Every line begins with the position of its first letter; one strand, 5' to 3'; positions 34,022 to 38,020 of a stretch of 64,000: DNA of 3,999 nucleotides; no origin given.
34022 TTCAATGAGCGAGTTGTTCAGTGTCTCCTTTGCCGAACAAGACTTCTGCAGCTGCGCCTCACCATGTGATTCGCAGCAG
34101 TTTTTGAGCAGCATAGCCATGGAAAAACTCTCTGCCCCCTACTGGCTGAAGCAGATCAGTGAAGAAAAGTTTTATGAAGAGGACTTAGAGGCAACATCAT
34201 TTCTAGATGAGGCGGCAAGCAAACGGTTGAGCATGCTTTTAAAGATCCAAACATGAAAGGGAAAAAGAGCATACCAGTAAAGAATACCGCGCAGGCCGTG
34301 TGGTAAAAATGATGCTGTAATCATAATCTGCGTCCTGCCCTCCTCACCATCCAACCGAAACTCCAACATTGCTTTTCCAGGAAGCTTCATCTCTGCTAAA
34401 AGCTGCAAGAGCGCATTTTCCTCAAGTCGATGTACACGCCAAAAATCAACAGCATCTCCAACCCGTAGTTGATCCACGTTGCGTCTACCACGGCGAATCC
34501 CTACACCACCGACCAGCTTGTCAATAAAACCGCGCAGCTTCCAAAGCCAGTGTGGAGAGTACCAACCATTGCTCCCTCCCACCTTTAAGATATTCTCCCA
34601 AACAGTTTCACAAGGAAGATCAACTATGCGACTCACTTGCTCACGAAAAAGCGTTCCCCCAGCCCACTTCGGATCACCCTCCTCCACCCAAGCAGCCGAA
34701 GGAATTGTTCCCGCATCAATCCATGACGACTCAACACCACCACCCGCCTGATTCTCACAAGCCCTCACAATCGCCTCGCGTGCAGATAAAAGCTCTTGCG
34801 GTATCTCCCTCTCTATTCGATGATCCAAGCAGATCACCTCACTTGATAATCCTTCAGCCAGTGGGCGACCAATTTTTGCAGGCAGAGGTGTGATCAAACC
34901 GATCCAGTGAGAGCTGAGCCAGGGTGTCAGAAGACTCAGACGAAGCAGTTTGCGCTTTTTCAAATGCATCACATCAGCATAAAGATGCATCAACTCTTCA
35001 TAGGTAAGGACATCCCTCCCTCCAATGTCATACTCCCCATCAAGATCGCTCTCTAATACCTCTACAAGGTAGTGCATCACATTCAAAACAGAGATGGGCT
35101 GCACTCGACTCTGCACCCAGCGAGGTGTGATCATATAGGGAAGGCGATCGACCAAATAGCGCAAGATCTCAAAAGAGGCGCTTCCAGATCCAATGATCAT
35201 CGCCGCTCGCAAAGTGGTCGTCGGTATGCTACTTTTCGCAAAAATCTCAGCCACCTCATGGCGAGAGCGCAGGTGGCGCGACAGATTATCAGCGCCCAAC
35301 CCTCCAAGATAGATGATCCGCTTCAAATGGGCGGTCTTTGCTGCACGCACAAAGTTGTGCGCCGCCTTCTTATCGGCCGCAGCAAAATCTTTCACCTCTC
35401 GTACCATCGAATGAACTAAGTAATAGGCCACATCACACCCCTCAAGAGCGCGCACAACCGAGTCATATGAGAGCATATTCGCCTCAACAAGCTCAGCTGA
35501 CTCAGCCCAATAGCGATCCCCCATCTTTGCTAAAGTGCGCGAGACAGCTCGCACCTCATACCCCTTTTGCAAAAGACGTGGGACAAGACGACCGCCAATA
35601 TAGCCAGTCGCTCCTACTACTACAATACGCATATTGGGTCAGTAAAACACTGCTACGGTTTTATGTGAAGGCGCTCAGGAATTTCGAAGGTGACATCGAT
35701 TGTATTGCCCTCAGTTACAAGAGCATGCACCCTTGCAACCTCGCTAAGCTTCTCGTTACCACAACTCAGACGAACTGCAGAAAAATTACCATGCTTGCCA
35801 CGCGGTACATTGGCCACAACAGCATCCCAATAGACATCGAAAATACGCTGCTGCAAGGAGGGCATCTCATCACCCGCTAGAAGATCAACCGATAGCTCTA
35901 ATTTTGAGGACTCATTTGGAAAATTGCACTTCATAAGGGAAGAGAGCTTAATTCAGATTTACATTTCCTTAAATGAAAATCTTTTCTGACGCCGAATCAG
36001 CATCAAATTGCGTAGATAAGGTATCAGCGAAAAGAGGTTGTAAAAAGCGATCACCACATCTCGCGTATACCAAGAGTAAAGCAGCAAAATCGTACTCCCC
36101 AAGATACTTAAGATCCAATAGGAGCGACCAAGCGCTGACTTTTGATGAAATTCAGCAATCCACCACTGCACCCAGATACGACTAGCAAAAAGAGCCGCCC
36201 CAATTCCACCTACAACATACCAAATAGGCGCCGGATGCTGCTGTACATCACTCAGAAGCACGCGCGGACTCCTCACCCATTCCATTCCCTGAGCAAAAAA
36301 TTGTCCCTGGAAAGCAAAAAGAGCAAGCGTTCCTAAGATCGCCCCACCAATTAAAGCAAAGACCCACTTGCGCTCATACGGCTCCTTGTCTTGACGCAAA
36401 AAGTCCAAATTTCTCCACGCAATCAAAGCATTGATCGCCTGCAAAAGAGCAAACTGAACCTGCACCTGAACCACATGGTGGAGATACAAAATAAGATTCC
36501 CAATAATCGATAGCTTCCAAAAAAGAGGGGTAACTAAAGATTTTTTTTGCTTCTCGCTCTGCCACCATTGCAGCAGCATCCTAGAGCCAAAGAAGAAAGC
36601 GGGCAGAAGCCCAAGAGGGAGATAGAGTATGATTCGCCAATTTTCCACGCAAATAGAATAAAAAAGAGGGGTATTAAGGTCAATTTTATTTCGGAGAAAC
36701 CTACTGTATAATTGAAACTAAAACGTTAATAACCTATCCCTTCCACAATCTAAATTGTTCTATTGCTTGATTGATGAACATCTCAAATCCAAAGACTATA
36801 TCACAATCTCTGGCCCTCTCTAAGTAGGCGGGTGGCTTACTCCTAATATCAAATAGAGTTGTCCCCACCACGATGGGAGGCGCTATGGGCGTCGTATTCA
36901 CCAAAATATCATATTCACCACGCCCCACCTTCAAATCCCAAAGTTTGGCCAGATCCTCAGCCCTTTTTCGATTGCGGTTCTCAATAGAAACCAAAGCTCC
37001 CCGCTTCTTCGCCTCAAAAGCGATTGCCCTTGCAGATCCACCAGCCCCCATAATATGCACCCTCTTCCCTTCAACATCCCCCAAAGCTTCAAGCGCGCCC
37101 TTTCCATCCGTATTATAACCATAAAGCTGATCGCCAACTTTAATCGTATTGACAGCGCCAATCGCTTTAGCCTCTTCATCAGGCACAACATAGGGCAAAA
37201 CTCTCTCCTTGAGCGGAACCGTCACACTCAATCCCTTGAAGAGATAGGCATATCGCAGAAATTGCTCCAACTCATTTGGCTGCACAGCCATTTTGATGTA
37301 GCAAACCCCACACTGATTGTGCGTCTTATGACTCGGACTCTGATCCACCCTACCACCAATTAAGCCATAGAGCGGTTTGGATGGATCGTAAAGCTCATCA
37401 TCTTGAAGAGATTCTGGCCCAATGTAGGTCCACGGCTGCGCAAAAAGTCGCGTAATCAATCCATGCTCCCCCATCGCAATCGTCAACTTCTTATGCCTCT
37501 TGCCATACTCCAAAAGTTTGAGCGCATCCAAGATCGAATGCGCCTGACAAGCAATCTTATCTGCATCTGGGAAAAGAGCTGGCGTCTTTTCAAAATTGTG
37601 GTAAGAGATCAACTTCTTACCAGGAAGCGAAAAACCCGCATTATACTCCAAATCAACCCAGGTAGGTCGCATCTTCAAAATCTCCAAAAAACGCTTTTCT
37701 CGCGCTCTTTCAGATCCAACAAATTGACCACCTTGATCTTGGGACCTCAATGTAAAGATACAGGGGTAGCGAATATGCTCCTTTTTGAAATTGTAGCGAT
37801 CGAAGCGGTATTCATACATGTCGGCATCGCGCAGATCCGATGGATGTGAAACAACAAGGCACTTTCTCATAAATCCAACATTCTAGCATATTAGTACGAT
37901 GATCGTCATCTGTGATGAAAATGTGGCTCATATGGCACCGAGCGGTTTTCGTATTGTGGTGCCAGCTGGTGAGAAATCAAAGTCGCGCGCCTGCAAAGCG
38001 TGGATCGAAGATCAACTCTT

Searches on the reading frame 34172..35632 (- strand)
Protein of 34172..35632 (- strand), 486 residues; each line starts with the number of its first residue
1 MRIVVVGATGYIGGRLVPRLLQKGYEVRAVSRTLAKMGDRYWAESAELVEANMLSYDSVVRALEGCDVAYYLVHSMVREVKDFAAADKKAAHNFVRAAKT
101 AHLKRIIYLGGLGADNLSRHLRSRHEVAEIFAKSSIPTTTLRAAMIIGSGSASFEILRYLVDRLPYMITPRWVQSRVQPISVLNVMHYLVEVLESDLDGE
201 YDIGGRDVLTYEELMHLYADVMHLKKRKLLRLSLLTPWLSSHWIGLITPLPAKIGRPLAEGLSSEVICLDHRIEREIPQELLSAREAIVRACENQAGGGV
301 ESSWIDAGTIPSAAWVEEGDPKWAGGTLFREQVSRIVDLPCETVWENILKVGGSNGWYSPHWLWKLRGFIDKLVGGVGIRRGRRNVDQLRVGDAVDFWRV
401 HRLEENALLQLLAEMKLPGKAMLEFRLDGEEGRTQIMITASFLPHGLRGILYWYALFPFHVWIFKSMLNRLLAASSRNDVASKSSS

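Call 3: search_protein_families(library=pfam, proteins=[window:34172-35632:-], max_evalue=10)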
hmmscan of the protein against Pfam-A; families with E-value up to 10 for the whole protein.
window:34172-35632:- (486 aa): 11 families
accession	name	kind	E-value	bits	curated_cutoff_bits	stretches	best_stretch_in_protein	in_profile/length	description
PF11066.14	DUF2867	-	3.6e-33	115.3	27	1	323-467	1-142/142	Protein of unknown function (DUF2867)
PF13460.12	NAD_binding_10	-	1.6e-18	67.7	27.2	1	7-130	1-130/184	NAD(P)H-binding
PF05368.20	NmrA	-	5.4e-14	52.9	27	1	2-143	4-150/298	NmrA-like family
PF01370.27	Epimerase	-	8e-11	42.2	20.9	1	3-110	1-114/240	NAD dependent epimerase/dehydratase family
PF01073.25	3Beta_HSD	-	1.8e-05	24.4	22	1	4-110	1-115/280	3-beta hydroxysteroid dehydrogenase/isomerase family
PF16363.11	GDP_Man_Dehyd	-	0.0019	18.2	27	1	5-36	2-33/332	GDP-mannose 4,6 dehydratase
PF01118.30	Semialdhyde_dh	-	0.0083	17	26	1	2-69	1-70/121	Semialdehyde dehydrogenase, NAD binding domain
PF00106.31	adh_short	-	0.022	14.7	26.6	1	3-77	3-82/195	short chain dehydrogenase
PF01488.26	Shikimate_DH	-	0.032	14.8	24.3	1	2-69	14-79/138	Shikimate / quinate 5-dehydrogenase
PF04321.23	RmlD_sub_bind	-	0.12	11.9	27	1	1-50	1-34/287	RmlD substrate binding domain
PF01113.26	DapB_N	-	0.18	12.3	25.6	1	1-69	1-71/124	Dihydrodipicolinate reductase, N-terminus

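Call 11: find_related_loci(query=window:34175-35632:-, collection=genome_contigs, flank=10000)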
Query window:34175-35632:- (486 aa) in genome_contigs; peptide patterns used: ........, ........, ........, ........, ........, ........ (x = any residue, [..] = any of these).
27 stretches matched a pattern; 1 encode a relative of the query (tblastn E <= 1e-3); 1 distinct loci.
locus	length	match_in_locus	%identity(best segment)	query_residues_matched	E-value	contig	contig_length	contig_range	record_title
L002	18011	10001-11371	43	2-471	9e-98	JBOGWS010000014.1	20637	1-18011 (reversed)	MAG: Actinomycetota bacterium isolate SC-S_metawrap_bin.57 k127_824738, whole genome shotgun sequence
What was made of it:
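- Tried and rejected: The window's genome is therefore not among the representatives, and the single scan was spent (call 11).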

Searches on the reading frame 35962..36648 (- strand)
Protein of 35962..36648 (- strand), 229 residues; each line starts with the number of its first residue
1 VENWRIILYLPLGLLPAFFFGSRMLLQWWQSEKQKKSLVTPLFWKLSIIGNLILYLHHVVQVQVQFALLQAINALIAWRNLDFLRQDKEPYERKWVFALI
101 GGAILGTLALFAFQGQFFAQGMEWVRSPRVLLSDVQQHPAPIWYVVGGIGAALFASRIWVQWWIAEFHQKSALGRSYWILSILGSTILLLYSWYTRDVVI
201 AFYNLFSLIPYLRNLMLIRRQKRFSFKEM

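Call 27: search_protein_families(library=ncbifam, proteins=[window:35962-36648:-], max_evalue=0.001)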
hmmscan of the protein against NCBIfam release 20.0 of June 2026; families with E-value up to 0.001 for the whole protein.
window:35962-36648:- (229 aa): 1 family
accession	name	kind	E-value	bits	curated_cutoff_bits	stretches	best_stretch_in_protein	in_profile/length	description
NF002173.0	PRK01021.1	equivalog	5.8e-35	120.9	1033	1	8-223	9-220/610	lipid-A-disaccharide synthase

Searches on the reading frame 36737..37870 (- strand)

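Call 27: search_protein_families(library=ncbifam, proteins=[window:36737-37870:-], max_evalue=0.001)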
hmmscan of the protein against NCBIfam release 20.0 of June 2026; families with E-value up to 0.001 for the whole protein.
window:36737-37870:- (378 aa): 19 families
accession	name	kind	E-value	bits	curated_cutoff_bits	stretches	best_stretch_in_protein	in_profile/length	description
TIGR00507.1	aroE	equivalog_domain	1.5e-41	142.3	200.2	1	167-378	2-253/270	shikimate dehydrogenase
NF006802.0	PRK09310.1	equivalog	7.2e-38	130.6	598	1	165-376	215-453/477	bifunctional 3-dehydroquinate dehydratase/shikimate dehydrogenase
NF001319.0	PRK00258.3-3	equivalog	3.4e-31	108.3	252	1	164-378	5-258/279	shikimate dehydrogenase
NF001322.0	PRK00258.3-6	equivalog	2.1e-27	96.1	285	1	167-377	7-250/272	shikimate dehydrogenase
NF001316.0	PRK00258.2-5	equivalog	1.4e-23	83.5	247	1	169-327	5-177/263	shikimate dehydrogenase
NF001312.0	PRK00258.1-4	equivalog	6.3e-22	78.1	295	1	190-341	40-200/285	shikimate dehydrogenase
NF001310.0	PRK00258.1-2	equivalog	8.4e-20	71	221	1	189-378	32-260/279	shikimate dehydrogenase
NF001314.0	PRK00258.2-2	equivalog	6.1e-19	68.1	248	1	168-314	10-172/290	shikimate dehydrogenase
NF001315.0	PRK00258.2-4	equivalog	7.2e-19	68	413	1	190-304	38-159/284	shikimate dehydrogenase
NF001311.0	PRK00258.1-3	equivalog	1.3e-18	67.2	235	1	191-378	38-257/279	shikimate dehydrogenase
NF009201.0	PRK12549.1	subfamily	3.7e-18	65.7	235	1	193-310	46-172/286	shikimate dehydrogenase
NF009202.0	PRK12550.1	equivalog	2.7e-15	56.3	306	1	185-376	32-253/272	shikimate 5-dehydrogenase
NF001313.0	PRK00258.2-1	equivalog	1.3e-14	54.4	431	1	169-300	13-159/290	shikimate dehydrogenase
NF009200.0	PRK12548.1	subfamily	4.7e-14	52.4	432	1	167-297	11-156/289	shikimate dehydrogenase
TIGR01809.1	Shik-DH-AROM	equivalog_domain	2.4e-13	49.9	196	1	200-310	47-168/282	shikimate dehydrogenase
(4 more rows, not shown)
